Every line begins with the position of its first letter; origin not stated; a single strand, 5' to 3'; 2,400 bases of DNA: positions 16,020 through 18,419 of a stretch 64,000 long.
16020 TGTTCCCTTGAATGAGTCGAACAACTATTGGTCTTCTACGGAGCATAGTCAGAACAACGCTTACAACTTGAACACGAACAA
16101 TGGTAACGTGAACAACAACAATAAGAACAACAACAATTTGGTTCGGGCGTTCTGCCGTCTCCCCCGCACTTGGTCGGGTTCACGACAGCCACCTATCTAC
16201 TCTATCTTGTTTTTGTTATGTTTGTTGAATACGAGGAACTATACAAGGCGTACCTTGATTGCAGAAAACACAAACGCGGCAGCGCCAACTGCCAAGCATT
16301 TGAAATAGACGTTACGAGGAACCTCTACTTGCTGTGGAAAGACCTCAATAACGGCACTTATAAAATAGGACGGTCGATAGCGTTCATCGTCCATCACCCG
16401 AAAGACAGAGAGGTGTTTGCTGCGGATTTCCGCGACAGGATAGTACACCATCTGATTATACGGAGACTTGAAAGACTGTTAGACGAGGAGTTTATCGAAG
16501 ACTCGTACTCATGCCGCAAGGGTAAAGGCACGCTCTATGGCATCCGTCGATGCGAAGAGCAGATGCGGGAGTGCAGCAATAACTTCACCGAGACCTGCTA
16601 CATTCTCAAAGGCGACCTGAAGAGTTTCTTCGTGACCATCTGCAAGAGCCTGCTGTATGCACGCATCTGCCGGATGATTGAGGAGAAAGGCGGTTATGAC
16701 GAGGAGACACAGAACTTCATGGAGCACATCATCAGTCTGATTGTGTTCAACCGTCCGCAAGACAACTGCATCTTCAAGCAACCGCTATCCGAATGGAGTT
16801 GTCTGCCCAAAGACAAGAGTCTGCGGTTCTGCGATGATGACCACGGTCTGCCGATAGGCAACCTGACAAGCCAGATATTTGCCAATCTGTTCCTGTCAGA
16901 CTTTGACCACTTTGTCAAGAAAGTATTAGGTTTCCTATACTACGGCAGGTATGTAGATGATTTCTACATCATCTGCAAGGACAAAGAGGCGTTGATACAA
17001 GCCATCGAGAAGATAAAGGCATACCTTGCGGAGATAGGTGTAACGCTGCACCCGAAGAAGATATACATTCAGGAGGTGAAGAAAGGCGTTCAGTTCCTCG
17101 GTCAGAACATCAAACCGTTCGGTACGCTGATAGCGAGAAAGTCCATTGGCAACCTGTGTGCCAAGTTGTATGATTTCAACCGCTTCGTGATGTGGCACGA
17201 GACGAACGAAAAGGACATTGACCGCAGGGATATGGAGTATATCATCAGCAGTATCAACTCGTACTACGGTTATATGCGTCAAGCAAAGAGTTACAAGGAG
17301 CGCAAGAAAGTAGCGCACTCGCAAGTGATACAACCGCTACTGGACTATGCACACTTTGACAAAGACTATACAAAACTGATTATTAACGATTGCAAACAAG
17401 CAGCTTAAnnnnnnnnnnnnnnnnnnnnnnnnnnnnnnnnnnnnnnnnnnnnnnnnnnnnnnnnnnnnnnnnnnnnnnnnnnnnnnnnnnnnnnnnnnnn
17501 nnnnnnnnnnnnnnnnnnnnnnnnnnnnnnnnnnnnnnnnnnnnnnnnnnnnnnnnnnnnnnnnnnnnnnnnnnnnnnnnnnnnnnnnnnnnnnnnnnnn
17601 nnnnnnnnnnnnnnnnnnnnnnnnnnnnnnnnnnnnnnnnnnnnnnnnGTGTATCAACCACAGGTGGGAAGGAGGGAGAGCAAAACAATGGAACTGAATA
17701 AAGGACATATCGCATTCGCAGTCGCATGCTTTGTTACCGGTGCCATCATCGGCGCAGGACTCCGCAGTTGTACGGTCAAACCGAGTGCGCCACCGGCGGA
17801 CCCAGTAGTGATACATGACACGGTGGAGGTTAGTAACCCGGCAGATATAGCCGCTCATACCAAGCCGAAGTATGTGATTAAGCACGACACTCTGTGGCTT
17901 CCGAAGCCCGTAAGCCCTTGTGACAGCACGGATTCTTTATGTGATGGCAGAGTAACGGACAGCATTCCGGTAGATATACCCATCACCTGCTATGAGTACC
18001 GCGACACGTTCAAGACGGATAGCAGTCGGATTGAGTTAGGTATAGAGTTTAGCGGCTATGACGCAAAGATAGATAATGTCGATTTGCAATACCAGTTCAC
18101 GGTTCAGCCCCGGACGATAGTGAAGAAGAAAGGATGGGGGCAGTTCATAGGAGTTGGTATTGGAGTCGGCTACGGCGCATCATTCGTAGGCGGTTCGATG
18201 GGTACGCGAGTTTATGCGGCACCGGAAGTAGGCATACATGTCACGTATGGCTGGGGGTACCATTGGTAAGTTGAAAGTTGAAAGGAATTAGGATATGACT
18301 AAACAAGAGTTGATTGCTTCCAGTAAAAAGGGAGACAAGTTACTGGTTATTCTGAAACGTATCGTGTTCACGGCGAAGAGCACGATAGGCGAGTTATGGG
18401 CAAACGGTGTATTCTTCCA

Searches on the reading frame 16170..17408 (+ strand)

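Call 68: search_protein_families(library=phrogs, proteins=[window:16170-17408:+], max_evalue=0.01)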
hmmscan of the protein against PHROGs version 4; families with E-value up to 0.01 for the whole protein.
window:16170-17408:+ (412 aa): 3 families
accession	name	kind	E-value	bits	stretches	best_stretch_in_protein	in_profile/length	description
phrog_1423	-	DNA, RNA and nucleotide metabolism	7.6e-95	320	1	19-383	107-436/1040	Reverse transcriptase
phrog_2825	-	DNA, RNA and nucleotide metabolism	2.9e-10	40.9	1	136-385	103-309/336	polymerase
phrog_31300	-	unknown function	0.0029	17.5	1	224-317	72-167/490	-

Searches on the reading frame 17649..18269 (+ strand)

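Call 68: search_protein_families(library=phrogs, proteins=[window:17649-18269:+], max_evalue=0.01)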
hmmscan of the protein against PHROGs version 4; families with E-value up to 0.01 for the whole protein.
window:17649-18269:+ (206 aa): 1 family
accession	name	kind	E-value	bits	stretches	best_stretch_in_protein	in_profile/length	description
phrog_26448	-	unknown function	0.00095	19.7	1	69-178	73-170/187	-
